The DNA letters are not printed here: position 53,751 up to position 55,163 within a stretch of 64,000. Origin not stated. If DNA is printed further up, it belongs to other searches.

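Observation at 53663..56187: Ferredoxin-GGR pair next to a Leu/Glu-dehydrogenase homolog whose catalytic lysine is replaced (GGGK -> GGGC)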

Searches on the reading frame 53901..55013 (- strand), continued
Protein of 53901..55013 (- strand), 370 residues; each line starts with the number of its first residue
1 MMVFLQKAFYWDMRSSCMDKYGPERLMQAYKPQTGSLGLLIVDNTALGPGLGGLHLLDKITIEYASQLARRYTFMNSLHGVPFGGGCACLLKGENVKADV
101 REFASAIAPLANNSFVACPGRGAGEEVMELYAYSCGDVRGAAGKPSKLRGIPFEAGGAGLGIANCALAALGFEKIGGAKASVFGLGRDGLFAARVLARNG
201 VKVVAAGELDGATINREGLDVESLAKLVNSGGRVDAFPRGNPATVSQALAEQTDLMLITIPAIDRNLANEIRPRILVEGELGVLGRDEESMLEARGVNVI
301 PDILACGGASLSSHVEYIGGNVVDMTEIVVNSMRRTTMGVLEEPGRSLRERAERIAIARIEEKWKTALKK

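Call 9: find_encoding_contigs(protein=P0006, flank=6000, max_places=3)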
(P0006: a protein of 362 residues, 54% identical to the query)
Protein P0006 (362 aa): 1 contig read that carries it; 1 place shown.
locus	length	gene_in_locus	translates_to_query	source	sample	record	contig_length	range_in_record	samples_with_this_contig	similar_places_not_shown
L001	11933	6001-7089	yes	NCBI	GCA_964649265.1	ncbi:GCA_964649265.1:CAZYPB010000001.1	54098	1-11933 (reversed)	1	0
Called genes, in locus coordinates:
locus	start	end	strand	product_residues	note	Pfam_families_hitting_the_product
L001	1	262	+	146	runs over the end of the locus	PF01058:Oxidored_q6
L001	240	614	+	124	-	PF00329:Complex1_30kDa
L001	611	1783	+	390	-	PF00374:NiFeSe_Hases, PF00346:Complex1_49kDa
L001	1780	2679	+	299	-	PF00146:NADHdh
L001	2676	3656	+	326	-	PF13183:Fer4_8 (faint), PF12797:Fer4_2 (faint), PF13237:Fer4_10 (weak), PF14697:Fer4_21, PF12838:Fer4_7 (faint), PF00037:Fer4 (weak)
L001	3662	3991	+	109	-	PF01155:HypA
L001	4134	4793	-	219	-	-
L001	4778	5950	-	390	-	PF13506:Glyco_transf_21, PF13641:Glyco_tranf_2_3, PF00535:Glycos_transf_2, PF10111:Glyco_tranf_2_2, PF01644:Chitin_synth_1 (faint), PF13632:Glyco_trans_2_3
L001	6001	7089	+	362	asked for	PF02812:ELFV_dehydrog_N (weak), PF00208:ELFV_dehydrog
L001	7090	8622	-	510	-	PF01564:Spermine_synth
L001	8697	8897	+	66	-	-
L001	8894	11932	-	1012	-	?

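Call 10: find_encoding_contigs(protein=P0002, flank=6000, max_places=3)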
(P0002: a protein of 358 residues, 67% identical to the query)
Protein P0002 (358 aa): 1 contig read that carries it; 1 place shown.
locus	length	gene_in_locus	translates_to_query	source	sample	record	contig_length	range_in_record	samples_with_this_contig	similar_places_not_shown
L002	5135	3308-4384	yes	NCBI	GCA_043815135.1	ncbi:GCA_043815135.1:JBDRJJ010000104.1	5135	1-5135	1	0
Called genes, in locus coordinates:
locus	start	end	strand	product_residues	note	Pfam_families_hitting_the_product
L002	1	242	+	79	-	?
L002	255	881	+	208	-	PF13183:Fer4_8 (faint), PF00037:Fer4 (faint), PF12797:Fer4_2 (faint), PF13237:Fer4_10 (weak), PF14697:Fer4_21, PF12838:Fer4_7 (faint), PF13187:Fer4_9 (weak)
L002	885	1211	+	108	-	PF01155:HypA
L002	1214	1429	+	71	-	-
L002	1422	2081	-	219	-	-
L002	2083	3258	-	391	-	PF13506:Glyco_transf_21, PF03142:Chitin_synth_2 (faint), PF00535:Glycos_transf_2, PF10111:Glyco_tranf_2_2, PF13641:Glyco_tranf_2_3, PF13632:Glyco_trans_2_3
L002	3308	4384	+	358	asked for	PF02812:ELFV_dehydrog_N (weak), PF00208:ELFV_dehydrog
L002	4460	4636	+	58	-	PF00037:Fer4, PF12797:Fer4_2 (faint), PF12837:Fer4_6 (weak), PF13237:Fer4_10 (weak), PF14697:Fer4_21, PF13187:Fer4_9, PF25160:LdpA_Fe-S-bd, PF00037:Fer4, +6 more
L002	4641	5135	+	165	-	PF00890:FAD_binding_2 (weak), PF01134:GIDA, PF01266:DAO (weak), PF01494:FAD_binding_3, PF03486:HI0933_like, PF07992:Pyr_redox_2 (weak), PF12831:FAD_oxidored, PF13450:NAD_binding_8 (weak), +1 more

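Call 11: find_encoding_contigs(protein=P0003, flank=6000, max_places=5)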
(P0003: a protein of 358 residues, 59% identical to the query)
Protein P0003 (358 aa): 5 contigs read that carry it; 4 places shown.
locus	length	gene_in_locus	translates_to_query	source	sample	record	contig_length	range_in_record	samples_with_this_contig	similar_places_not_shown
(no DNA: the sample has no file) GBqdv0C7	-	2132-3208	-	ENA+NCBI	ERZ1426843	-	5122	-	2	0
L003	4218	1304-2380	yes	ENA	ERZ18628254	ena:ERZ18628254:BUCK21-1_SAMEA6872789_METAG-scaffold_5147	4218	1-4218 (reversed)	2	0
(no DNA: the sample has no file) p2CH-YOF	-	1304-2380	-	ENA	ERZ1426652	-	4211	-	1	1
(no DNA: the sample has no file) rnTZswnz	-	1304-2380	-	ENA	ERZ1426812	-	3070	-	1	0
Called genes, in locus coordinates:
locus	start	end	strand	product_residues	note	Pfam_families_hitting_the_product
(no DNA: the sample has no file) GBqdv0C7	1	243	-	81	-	?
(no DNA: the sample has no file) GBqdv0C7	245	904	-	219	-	-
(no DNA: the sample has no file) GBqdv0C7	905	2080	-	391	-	PF13506:Glyco_transf_21, PF03142:Chitin_synth_2 (faint), PF00535:Glycos_transf_2, PF01644:Chitin_synth_1 (faint), PF10111:Glyco_tranf_2_2, PF13641:Glyco_tranf_2_3, PF13632:Glyco_trans_2_3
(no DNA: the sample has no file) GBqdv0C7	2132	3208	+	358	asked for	PF02812:ELFV_dehydrog_N (weak), PF00208:ELFV_dehydrog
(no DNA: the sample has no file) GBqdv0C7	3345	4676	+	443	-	PF01637:ATPase_2 (faint), PF13173:AAA_14, PF13635:DUF4143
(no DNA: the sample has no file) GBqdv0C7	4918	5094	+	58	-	PF00037:Fer4, PF12837:Fer4_6 (weak), PF13237:Fer4_10 (weak), PF14697:Fer4_21, PF12838:Fer4_7 (weak), PF13187:Fer4_9 (weak), PF25160:LdpA_Fe-S-bd (weak), PF00037:Fer4 (weak), +5 more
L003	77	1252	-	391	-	PF13506:Glyco_transf_21, PF03142:Chitin_synth_2 (faint), PF00535:Glycos_transf_2, PF01644:Chitin_synth_1 (faint), PF10111:Glyco_tranf_2_2, PF13641:Glyco_tranf_2_3, PF13632:Glyco_trans_2_3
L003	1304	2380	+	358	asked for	PF02812:ELFV_dehydrog_N (weak), PF00208:ELFV_dehydrog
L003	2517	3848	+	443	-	PF01637:ATPase_2 (faint), PF13173:AAA_14, PF13635:DUF4143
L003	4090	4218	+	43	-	?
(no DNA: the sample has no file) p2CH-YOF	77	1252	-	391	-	PF13506:Glyco_transf_21, PF03142:Chitin_synth_2 (faint), PF00535:Glycos_transf_2, PF01644:Chitin_synth_1 (faint), PF10111:Glyco_tranf_2_2, PF13641:Glyco_tranf_2_3, PF13632:Glyco_trans_2_3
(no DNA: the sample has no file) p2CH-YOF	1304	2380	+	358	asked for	PF02812:ELFV_dehydrog_N (weak), PF00208:ELFV_dehydrog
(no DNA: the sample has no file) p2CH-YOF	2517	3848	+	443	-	PF01637:ATPase_2 (faint), PF13173:AAA_14, PF13635:DUF4143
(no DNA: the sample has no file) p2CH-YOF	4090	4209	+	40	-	?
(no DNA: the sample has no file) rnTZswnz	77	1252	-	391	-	PF13506:Glyco_transf_21, PF03142:Chitin_synth_2 (faint), PF00535:Glycos_transf_2, PF01644:Chitin_synth_1 (faint), PF10111:Glyco_tranf_2_2, PF13641:Glyco_tranf_2_3, PF13632:Glyco_trans_2_3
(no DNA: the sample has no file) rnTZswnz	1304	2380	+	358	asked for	PF02812:ELFV_dehydrog_N (weak), PF00208:ELFV_dehydrog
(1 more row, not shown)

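Call 12: find_encoding_contigs(protein=P0004, flank=6000, max_places=3)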
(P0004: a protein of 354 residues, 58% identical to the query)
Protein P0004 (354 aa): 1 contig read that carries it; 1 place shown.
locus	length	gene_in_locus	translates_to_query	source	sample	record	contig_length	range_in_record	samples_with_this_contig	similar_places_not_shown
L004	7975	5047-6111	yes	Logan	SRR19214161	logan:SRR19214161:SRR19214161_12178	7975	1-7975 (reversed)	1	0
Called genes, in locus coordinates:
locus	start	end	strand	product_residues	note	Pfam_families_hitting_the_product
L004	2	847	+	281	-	?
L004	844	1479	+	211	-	PF13183:Fer4_8 (faint), PF13187:Fer4_9 (faint), PF12797:Fer4_2 (faint), PF13237:Fer4_10 (weak), PF14697:Fer4_21, PF12838:Fer4_7 (faint), PF13484:Fer4_16 (faint), PF00037:Fer4 (weak)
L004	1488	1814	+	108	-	PF01155:HypA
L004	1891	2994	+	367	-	-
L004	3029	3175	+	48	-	-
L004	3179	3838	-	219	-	-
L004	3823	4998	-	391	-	PF13506:Glyco_transf_21, PF03142:Chitin_synth_2 (faint), PF00535:Glycos_transf_2, PF01644:Chitin_synth_1 (faint), PF10111:Glyco_tranf_2_2, PF13641:Glyco_tranf_2_3, PF13632:Glyco_trans_2_3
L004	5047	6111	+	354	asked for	PF00208:ELFV_dehydrog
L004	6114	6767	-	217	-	-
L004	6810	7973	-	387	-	?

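Call 25: predict_structure(alignment_id=A3)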
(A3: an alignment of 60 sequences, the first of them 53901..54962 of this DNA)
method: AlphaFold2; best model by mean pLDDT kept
length: 353 residues; sequences in the alignment: 60
mean_pLDDT: 95.8   pTM: 0.93
mean pLDDT of the five models: 95.8, 95.5, 95.3, 94.9, 94.7
residues with pLDDT >= 90: 326; 70-90: 26; 50-70: 1; < 50: 0
segments of 3 or more residues with pLDDT < 50: none
pLDDT, mean of each block of 10 residues (from residue 1): 85 92 97 98 95 98 98 96 97 97 95 97 96 92 98 97 97 98 98 96 98 97 96 96 89 93 95 95 98 98 97 98 96 98 94 80
secondary structure, 60 per line:
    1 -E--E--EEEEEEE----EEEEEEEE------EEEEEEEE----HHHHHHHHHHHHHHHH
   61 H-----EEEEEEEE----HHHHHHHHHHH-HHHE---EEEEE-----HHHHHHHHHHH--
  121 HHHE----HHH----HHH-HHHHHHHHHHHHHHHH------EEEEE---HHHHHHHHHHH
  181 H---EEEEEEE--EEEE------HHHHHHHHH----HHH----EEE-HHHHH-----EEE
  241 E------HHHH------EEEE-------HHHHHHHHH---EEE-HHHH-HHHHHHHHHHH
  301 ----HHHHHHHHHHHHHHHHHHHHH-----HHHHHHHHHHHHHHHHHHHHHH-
elements in order: E8-14 E19-26 E33-40 H45-61 E67-74 H79-89 E98-102 H108-118 H140-155 E162-166 H170-181 E185-191 E194-197 H204-212 E224-226 H228-232 E238-241 H248-251 E258-261 H269-277 E281-283 H285-288 H290-300 H305-325 H331-352

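Call 27: fold_search(model_id=the predicted structure, library=pdb)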
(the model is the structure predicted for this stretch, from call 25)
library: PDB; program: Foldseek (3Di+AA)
matches with E <= 10: 1317; with E <= 0.001: 217
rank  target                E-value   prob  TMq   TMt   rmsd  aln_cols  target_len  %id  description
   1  8kar_A                4.1e-26  1.00  0.87  0.75   3.3       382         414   26  Glutamate dehydrogenase-AKG (released 2024-08-07)
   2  1b3b_A                1.1e-25  1.00  0.89  0.78   2.7       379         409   26  THERMOTOGA MARITIMA GLUTAMATE DEHYDROGENASE MUTANT N97D, G376K (released 1999-12-08)
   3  2tmg_A                1.4e-25  1.00  0.88  0.76   3.1       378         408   25  THERMOTOGA MARITIMA GLUTAMATE DEHYDROGENASE MUTANT S128R, T158E, N117R, S160E (released 1999-12-08)
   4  8s38_C                1.8e-25  1.00  0.88  0.76   3.2       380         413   20  Crystal structure of Medicago truncatula glutamate dehydrogenase 2 in complex with citrate and NAD (released 2024-09-04)
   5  8owm_A                2.7e-25  1.00  0.88  0.76   3.2       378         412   21  Crystal structure of glutamate dehydrogenase 2 from Arabidopsis thaliana binding Ca, NAD and 2,2-dihydroxyglutarate (released 2023-08-09)
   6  1b26_A                2.8e-25  1.00  0.88  0.77   3.0       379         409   26  GLUTAMATE DEHYDROGENASE (released 1999-12-03)
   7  3aoe_A                3.5e-25  1.00  0.84  0.71   3.6       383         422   26  Crystal structure of hetero-hexameric glutamate dehydrogenase from Thermus thermophilus (Leu bound form) (released 2011-09-07)
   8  8owm_C                3.9e-25  1.00  0.88  0.75   3.2       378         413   21  Crystal structure of glutamate dehydrogenase 2 from Arabidopsis thaliana binding Ca, NAD and 2,2-dihydroxyglutarate (released 2023-08-09)
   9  6yei_E                4.6e-25  1.00  0.85  0.74   3.5       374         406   22  Arabidopsis thaliana glutamate dehydrogenase isoform 1 in complex with NAD (released 2020-05-20)
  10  6yei_F                6.4e-25  1.00  0.86  0.75   3.3       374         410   22  Arabidopsis thaliana glutamate dehydrogenase isoform 1 in complex with NAD (released 2020-05-20)
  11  8s3a_E                7.1e-25  1.00  0.87  0.75   3.3       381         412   21  Crystal structure of Medicago truncatula glutamate dehydrogenase 2 in complex with 2,6-pyridinedicarboxylic acid and N (released 2024-09-04)
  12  6yei_D                7.9e-25  1.00  0.84  0.74   3.5       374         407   22  Arabidopsis thaliana glutamate dehydrogenase isoform 1 in complex with NAD (released 2020-05-20)
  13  8kao_C                9.9e-25  1.00  0.89  0.77   3.0       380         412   26  Glutamate dehydrogenase-69O (released 2024-08-07)
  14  6yeh_A                1.3e-24  1.00  0.87  0.75   3.2       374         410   22  Arabidopsis thaliana glutamate dehydrogenase isoform 1 in apo form (released 2020-05-20)
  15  6yei_A                1.3e-24  1.00  0.86  0.75   3.2       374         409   22  Arabidopsis thaliana glutamate dehydrogenase isoform 1 in complex with NAD (released 2020-05-20)
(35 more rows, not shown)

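Call 29: find_related_loci(query=A2, collection=genome_contigs, flank=8000)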
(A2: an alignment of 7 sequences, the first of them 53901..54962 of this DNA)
Query A2 (353 aa) in genome_contigs; peptide patterns used: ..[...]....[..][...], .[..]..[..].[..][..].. (x = any residue, [..] = any of these).
25 stretches matched a pattern; 4 encode a relative of the query (tblastn E <= 1e-3); 4 distinct loci.
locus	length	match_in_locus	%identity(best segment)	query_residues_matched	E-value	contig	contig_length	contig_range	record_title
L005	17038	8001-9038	74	1-345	5e-170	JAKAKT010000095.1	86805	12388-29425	MAG: Candidatus Micrarchaeota archaeon isolate WY4.bin88 NODE_268_length_86805_cov_2.427294, whole genome shotgun sequen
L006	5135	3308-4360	67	1-350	2e-163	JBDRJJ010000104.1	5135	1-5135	MAG: Candidatus Micrarchaeota archaeon isolate MEGAHIT-group-1.643 k141_3075972, whole genome shotgun sequence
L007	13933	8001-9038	54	1-348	7e-125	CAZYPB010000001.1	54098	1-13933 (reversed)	MAG TPA_asm: Candidatus Micrarchaeota archaeon isolate SRP141376_co3_467 genome assembly, contig: NODE_1426_length_54098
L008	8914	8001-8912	51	1-308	1e-100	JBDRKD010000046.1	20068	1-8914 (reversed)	MAG: Candidatus Micrarchaeota archaeon isolate MEGAHIT-group-1.694 k141_1202426, whole genome shotgun sequence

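Call 30: search_protein_representatives(alignment_id=A2)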
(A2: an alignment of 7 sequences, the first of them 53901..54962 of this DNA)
Query: 7 sequences, 358 profile positions. Proteins with E-value up to 0.001 (for the whole library): 4979; up to 1e-10: 1959; up to 1e-30: 75. The best 150 are listed.
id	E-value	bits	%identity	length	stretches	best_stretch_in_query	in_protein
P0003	5.2e-189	644.0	-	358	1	1-357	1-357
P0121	6.8e-66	238.9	-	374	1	2-349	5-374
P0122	9.3e-59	215.5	-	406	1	2-353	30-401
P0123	2.3e-58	214.2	-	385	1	2-353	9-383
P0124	2.7e-57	210.6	-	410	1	1-351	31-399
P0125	2.0e-54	201.2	-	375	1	2-349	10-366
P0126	1.7e-53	198.1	-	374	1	2-350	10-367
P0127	3.3e-53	197.2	-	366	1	2-345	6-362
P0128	1.0e-51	192.3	-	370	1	2-350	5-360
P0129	1.3e-51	191.9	-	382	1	2-352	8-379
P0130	1.2e-50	188.8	-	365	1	3-334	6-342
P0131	7.5e-50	186.2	-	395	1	1-348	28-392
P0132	1.3e-49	185.4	-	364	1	5-345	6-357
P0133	1.4e-49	185.3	-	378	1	1-349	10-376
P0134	2.1e-48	181.4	-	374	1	2-349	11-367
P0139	1.8e-44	168.5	-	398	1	2-348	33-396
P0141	5.8e-43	163.5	-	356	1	6-346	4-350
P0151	4.2e-36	140.9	-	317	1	59-349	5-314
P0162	1.0e-33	133.1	-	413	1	24-302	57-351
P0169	1.2e-32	129.5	-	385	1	2-348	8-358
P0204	1.2e-29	119.7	-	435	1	28-349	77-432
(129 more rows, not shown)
